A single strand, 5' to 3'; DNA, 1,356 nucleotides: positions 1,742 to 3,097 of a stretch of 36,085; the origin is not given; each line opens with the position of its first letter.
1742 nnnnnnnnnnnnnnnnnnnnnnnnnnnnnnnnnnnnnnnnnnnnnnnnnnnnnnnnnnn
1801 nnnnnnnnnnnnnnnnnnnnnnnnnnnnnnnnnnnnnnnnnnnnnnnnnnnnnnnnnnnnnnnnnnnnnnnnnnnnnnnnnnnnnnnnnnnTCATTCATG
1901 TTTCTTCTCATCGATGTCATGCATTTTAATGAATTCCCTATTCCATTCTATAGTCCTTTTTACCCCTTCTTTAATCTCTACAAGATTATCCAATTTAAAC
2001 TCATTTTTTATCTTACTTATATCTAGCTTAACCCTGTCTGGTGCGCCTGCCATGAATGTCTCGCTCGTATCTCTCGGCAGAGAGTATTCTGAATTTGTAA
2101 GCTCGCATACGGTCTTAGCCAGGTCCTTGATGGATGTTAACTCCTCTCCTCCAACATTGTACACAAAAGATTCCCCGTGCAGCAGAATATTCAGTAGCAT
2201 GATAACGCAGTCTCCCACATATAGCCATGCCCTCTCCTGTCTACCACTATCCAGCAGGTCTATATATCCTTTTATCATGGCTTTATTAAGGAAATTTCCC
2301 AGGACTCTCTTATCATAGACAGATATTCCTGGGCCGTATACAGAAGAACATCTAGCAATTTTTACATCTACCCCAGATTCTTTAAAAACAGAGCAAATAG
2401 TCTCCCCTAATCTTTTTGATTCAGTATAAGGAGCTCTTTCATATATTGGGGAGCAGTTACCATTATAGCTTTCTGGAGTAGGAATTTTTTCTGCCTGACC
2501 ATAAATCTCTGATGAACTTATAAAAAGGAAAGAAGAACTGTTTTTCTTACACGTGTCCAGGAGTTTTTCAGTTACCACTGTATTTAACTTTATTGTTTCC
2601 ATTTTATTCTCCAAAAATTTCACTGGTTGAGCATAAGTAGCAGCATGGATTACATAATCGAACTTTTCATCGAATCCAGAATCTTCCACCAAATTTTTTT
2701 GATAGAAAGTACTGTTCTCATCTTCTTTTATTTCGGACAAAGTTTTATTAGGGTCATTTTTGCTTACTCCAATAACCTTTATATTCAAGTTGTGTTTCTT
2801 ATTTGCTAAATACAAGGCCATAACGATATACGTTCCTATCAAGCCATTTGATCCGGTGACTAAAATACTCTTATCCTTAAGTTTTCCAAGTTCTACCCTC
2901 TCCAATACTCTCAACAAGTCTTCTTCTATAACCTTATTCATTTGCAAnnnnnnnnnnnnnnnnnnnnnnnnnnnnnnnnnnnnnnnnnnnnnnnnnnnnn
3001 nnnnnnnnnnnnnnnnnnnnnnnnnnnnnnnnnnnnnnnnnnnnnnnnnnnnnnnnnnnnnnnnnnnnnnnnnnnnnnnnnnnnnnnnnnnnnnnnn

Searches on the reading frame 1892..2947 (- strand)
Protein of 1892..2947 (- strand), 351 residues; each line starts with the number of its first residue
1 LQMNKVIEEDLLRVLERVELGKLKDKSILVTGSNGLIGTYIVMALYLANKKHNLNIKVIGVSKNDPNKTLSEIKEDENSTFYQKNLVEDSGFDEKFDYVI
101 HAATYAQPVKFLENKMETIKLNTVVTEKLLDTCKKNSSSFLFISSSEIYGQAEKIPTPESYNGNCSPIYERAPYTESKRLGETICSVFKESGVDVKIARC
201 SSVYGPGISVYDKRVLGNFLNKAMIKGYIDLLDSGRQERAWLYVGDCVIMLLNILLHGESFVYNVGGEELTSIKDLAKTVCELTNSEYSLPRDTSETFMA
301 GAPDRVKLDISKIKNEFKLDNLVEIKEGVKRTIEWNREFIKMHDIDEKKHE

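Call 6: search_protein_families(library=ncbifam, proteins=[window:1892-2947:-])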
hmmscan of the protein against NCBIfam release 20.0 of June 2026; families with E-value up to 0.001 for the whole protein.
window:1892-2947:- (351 aa): 18 families
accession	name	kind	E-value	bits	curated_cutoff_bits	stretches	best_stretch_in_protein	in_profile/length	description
TIGR01181.1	dTDP_gluc_dehyt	equivalog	4.2e-30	104.9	365.1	1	28-337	2-312/321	dTDP-glucose 4,6-dehydratase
TIGR02197.1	heptose_epim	equivalog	5.5e-20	71.7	274.6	1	28-335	1-312/316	ADP-glyceromanno-heptose 6-epimerase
NF007490.0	PRK10084.1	subfamily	1.8e-17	63.4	649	1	28-336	3-334/361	dTDP-glucose 4,6-dehydratase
TIGR01179.1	galE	equivalog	3.5e-16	58.9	262.3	1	28-197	2-168/332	UDP-glucose 4-epimerase GalE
NF008872.0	PRK11908.1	equivalog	4.6e-15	55.5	294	1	26-286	2-273/349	bifunctional UDP-4-keto-pentose/UDP-xylose synthase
NF007582.0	PRK10217.1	equivalog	2.5e-14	53.1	698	1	26-335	2-330/355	dTDP-glucose 4,6-dehydratase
TIGR04180.1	EDH_00030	hypoth_equivalog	1.3e-12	47.4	475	1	28-295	1-267/297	NAD-dependent 4,6-dehydratase LegB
NF047922.1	GDPFucSynFcl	equivalog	1.6e-11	44.2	500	1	25-336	2-301/308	GDP-L-fucose synthase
TIGR01746.1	Thioester-redct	subfamily_domain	2e-10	40.5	213.35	1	28-205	2-197/371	thioester reductase domain-containing protein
TIGR02622.1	CDP_4_6_dhtase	equivalog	8.7e-10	38.2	278.45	1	24-342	3-336/352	CDP-glucose 4,6-dehydratase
NF005998.1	PRK08125.1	equivalog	3.5e-09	35.6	777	1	23-283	313-584/649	bifunctional UDP-4-amino-4-deoxy-L-arabinose formyltransferase/UDP-glucuronic acid oxidase ArnA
NF008360.0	PRK11150.1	equivalog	4.2e-09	36.1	452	1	28-334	2-304/310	ADP-glyceromanno-heptose 6-epimerase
NF011728.1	PRK15181.1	equivalog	6.6e-09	35.2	760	1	23-336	13-337/348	Vi polysaccharide biosynthesis UDP-N-acetylglucosaminuronic acid C-4 epimerase TviC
NF007956.0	PRK10675.1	subfamily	1e-08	34.7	394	1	28-194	3-169/338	UDP-glucose 4-epimerase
TIGR01214.1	rmlD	equivalog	8.3e-08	31.7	224.05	1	28-286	2-228/285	dTDP-4-dehydrorhamnose reductase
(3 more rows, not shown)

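Call 7: search_protein_families(library=pfam, proteins=[window:1892-2947:-])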
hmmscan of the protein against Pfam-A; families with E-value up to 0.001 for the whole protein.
window:1892-2947:- (351 aa): 6 families
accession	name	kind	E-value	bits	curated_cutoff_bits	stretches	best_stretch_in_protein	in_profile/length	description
PF01370.27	Epimerase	-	1.1e-37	130.2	20.9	1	28-266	1-240/240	NAD dependent epimerase/dehydratase family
PF16363.11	GDP_Man_Dehyd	-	6.7e-26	92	27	1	29-331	1-331/332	GDP-mannose 4,6 dehydratase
PF04321.23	RmlD_sub_bind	-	2.3e-13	50.3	27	1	27-334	2-283/287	RmlD substrate binding domain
PF07993.18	NAD_binding_4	-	9.6e-10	38.5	20.1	1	94-220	87-217/258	Male sterility protein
PF01073.25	3Beta_HSD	-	2.1e-09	37.3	22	1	29-249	1-223/280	3-beta hydroxysteroid dehydrogenase/isomerase family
PF02719.21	Polysacc_synt_2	-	8.3e-06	25.6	20.2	1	28-145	1-128/293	Polysaccharide biosynthesis protein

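Call 57: search_solved_structures(query=window:1892-2947:-, max_evalue=1e-10, show_alignments=0)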
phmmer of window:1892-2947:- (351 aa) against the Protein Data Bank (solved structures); distinct sequences matched with E-value up to 1e-10: 29.
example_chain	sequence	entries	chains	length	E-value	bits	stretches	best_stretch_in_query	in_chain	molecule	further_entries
2b69_A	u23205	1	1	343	1.9e-35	126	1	26-340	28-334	UDP-glucuronate decarboxylase 1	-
4gll_A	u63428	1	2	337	2.3e-35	125.8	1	26-340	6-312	UDP-glucuronic acid decarboxylase 1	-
4m55_A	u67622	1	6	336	1.2e-34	123.3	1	26-340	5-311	UDP-glucuronic acid decarboxylase 1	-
4lk3_A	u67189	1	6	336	1.7e-34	122.9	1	26-340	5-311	UDP-glucuronic acid decarboxylase 1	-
8v4g_A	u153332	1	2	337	1.1e-24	90.7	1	13-297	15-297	Putative nucleotide sugar dehydratase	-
8v4h_A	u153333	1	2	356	1.2e-24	90.5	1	3-297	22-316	Putative nucleotide sugar dehydratase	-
2hun_A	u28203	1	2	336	8e-19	71.4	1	27-336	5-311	336aa long hypothetical dTDP-glucose 4,6-dehydratase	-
8vr2_A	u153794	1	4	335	6e-17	65.2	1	22-336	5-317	NAD-dependent epimerase/dehydratase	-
4zrm_A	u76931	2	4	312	2.2e-16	63.4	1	27-339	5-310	UDP-glucose 4-epimerase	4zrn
6bi4_A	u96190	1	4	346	3e-16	62.9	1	27-337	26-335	dTDP-glucose 4,6-dehydratase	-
3ehe_A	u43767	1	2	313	7.8e-16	61.6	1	28-283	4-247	UDP-glucose 4-epimerase (GalE-1)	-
1g1a_A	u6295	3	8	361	9.3e-16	61.3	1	27-336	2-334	DTDP-D-GLUCOSE 4,6-DEHYDRATASE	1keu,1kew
9ar1_A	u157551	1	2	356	3.1e-15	59.6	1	22-344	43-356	dTDP-glucose 4,6-dehydratase related protein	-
8w3u_A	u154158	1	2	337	3.7e-15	59.3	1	23-344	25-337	dTDP-glucose 4,6-dehydratase related protein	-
6zl6_A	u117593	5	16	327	8e-15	58.2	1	27-339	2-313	Epimerase domain-containing protein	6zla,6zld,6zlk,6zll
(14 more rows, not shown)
